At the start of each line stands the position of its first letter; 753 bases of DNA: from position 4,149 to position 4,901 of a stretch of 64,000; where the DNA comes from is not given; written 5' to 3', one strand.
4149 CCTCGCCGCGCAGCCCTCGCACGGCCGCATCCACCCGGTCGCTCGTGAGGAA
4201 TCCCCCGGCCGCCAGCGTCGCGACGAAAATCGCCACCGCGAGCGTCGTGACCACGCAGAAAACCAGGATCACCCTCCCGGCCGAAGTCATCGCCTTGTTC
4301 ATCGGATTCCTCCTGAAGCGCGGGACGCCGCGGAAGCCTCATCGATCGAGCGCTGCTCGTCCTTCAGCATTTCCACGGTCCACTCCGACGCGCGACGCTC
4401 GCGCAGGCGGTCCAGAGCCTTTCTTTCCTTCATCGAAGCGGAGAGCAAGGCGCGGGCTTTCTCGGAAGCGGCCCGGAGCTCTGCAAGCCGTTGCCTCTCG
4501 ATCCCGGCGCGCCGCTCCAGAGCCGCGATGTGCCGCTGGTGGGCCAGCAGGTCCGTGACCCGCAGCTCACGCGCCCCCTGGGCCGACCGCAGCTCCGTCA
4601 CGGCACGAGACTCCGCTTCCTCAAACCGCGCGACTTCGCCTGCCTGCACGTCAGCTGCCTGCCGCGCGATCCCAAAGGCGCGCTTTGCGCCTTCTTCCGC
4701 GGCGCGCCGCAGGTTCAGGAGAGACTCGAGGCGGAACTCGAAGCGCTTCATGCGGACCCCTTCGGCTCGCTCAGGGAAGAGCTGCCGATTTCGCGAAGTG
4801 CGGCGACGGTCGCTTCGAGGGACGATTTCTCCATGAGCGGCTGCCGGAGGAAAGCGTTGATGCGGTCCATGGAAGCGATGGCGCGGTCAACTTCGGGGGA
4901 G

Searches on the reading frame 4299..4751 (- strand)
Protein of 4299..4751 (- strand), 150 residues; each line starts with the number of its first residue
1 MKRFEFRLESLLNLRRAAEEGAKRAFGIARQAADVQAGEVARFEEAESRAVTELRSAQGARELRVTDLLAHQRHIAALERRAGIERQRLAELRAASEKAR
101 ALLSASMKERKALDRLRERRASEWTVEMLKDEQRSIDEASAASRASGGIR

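Call 41: search_protein_families(library=pfam, proteins=[window:4299-4751:-], max_evalue=0.0001)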
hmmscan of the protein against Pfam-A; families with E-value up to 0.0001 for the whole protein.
window:4299-4751:- (150 aa): 1 family
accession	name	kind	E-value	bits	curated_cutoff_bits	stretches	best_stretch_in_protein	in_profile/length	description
PF02050.21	FliJ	-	6.9e-10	39.6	28.4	1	22-141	3-120/123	Flagellar FliJ protein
